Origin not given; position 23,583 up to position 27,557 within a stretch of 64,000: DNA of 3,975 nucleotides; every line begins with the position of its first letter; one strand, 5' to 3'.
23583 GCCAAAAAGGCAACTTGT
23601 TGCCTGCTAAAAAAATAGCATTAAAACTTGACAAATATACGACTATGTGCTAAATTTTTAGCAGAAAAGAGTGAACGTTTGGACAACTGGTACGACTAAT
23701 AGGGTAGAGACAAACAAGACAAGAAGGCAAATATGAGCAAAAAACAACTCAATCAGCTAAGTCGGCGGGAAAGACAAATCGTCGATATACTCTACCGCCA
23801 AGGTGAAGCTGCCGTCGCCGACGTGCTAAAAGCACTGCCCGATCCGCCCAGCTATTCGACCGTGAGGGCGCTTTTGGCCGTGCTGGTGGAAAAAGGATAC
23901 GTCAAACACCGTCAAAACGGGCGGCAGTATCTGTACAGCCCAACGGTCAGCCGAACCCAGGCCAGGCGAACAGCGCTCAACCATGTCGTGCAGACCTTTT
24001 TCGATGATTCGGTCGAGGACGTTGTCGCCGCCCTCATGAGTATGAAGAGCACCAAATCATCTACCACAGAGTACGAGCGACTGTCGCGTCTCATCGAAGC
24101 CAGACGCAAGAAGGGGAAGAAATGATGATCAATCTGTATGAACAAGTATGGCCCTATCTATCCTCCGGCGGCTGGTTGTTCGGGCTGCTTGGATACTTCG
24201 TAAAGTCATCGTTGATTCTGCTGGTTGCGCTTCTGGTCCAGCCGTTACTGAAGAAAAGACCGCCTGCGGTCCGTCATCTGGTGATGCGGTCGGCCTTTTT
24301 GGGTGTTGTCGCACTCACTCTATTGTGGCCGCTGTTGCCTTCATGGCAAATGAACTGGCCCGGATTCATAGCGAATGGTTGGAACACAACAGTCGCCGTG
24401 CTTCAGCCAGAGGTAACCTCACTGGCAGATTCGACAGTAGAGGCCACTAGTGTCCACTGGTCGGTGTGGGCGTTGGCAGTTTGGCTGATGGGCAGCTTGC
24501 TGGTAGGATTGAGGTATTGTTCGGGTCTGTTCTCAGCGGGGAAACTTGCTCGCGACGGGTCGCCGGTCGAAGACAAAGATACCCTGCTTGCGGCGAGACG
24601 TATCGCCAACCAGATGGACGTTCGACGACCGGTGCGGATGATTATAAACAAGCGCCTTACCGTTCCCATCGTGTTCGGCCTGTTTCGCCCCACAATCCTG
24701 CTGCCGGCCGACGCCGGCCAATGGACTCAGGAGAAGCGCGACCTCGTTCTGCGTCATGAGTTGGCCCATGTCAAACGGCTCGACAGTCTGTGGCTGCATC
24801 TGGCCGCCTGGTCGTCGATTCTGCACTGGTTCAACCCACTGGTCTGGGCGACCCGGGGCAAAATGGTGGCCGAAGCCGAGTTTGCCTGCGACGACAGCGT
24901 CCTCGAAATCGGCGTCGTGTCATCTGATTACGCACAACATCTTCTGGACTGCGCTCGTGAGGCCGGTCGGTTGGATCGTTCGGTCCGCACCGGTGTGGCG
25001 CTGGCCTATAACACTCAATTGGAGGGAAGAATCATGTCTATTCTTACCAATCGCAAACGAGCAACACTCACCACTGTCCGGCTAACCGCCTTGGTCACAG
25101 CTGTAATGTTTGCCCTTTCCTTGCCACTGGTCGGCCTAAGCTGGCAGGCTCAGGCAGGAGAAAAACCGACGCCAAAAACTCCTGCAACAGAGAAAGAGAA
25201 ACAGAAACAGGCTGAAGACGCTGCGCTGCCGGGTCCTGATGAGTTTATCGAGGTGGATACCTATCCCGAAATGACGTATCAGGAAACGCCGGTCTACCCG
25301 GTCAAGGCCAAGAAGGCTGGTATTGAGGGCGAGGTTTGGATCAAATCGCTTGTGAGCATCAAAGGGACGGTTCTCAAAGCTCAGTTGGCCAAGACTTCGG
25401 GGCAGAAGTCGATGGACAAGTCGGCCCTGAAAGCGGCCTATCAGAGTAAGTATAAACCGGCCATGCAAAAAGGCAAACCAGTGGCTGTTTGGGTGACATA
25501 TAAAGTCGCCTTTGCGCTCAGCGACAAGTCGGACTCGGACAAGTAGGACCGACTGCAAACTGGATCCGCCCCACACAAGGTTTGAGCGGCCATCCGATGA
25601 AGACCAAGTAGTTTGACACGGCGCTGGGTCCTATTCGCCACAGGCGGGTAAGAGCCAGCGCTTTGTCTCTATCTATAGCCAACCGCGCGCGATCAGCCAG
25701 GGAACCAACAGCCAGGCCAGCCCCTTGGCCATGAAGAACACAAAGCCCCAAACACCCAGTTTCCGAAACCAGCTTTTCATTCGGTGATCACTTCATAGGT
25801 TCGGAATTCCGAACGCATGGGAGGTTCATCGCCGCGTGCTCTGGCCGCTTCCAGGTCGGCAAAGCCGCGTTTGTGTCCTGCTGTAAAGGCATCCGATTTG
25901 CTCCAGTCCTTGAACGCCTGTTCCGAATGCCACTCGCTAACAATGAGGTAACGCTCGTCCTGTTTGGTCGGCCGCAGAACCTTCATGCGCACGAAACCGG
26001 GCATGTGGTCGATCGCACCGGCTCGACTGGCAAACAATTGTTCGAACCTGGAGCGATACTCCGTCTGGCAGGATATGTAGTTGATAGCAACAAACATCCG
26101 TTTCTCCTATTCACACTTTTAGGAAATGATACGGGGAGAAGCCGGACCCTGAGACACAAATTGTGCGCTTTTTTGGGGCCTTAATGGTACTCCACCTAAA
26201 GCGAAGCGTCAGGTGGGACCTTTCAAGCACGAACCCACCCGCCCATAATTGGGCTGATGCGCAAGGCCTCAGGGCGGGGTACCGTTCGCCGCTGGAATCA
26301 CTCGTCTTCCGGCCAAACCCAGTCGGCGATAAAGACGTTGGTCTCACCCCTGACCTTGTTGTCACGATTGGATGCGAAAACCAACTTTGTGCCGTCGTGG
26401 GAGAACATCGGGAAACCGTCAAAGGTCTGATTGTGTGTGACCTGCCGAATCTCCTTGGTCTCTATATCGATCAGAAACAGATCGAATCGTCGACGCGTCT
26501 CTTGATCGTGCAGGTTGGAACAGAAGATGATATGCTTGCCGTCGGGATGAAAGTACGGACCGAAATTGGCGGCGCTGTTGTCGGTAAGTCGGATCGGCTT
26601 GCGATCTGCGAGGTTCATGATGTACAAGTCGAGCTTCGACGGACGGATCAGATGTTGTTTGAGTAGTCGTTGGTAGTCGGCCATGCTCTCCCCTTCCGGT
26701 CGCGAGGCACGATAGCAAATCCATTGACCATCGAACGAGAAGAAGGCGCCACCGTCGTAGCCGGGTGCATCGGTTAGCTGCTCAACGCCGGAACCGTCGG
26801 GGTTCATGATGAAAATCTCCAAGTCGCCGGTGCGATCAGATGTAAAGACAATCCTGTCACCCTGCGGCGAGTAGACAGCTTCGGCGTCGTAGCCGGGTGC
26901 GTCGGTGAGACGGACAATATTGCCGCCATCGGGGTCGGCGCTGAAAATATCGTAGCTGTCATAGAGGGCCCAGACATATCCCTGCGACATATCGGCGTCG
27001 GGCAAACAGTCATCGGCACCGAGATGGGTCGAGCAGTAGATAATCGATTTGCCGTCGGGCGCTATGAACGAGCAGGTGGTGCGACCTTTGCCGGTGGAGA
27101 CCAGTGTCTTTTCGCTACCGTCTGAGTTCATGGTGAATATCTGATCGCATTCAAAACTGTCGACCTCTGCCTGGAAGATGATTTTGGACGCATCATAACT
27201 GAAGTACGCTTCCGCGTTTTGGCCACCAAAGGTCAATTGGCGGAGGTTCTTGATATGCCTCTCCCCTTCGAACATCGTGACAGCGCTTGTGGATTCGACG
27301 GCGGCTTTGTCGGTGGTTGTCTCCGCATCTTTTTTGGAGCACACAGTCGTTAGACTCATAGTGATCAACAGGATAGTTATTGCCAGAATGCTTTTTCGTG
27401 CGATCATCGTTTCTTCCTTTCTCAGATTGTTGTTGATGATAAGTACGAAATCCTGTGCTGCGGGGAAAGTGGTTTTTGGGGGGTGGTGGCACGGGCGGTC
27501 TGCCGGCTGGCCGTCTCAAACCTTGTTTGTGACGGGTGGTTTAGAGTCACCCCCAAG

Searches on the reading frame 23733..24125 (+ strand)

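Call 10: search_protein_families(library=pfam, proteins=[window:23733-24125:+])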
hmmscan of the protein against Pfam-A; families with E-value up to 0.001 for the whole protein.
window:23733-24125:+ (130 aa): 3 families
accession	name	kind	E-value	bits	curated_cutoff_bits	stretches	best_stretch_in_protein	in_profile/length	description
PF03965.22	Penicillinase_R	-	6.3e-29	101.1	22.6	1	9-122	1-114/115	Penicillinase repressor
PF13463.12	HTH_27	-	0.00013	22.6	22.2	1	9-71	1-65/68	Winged helix DNA-binding domain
PF08100.18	Dimerisation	-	0.00072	19.8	25.6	0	15-71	29-84/93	O-methyltransferase dimerisation domain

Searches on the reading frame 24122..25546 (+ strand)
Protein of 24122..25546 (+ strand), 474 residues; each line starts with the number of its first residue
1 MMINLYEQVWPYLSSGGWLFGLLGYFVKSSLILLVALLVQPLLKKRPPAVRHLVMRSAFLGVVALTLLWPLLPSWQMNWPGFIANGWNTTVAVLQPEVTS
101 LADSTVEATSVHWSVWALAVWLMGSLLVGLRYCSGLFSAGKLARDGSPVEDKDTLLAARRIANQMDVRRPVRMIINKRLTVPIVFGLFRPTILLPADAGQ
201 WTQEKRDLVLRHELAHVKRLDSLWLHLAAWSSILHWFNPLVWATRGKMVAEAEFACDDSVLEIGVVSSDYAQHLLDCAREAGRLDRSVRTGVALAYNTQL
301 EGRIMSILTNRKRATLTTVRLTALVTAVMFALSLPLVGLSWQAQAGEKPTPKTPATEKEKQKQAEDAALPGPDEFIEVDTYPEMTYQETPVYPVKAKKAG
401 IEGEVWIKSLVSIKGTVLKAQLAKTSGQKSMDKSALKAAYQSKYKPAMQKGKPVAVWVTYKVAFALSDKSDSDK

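Call 9: search_protein_families(library=pfam, proteins=[window:24122-25546:+])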
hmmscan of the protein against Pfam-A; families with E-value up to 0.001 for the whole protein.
window:24122-25546:+ (474 aa): 2 families
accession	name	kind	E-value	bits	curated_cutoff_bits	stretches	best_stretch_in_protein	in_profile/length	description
PF05569.17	Peptidase_M56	-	1.4e-39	136.5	31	1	24-307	5-296/296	BlaR1 peptidase M56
PF03544.19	TonB_C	-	1.9e-18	67.1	24.6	1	390-466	3-79/79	Gram-negative bacterial TonB protein C-terminal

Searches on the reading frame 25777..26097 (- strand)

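Call 20: search_protein_families(library=pfam, proteins=[window:25777-26097:-])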
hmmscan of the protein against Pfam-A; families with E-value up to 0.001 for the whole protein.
window:25777-26097:- (106 aa): 1 family
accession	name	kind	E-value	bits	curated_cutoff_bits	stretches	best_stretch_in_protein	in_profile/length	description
PF03992.22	ABM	-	5.1e-21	75.1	23.1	1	1-77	1-78/78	Antibiotic biosynthesis monooxygenase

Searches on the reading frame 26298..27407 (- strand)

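Call 9: search_protein_families(library=pfam, proteins=[window:26298-27407:-])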
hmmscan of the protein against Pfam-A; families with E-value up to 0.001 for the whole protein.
window:26298-27407:- (369 aa): 2 families
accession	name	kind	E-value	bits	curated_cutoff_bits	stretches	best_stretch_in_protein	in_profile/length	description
PF07676.18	PD40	-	2.2e-37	126.7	20.9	3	165-200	2-38/38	WD40-like Beta Propeller Repeat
PF00930.27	DPPIV_N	-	3e-06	26.6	22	0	288-349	2-64/354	Dipeptidyl peptidase IV (DPP IV) N-terminal region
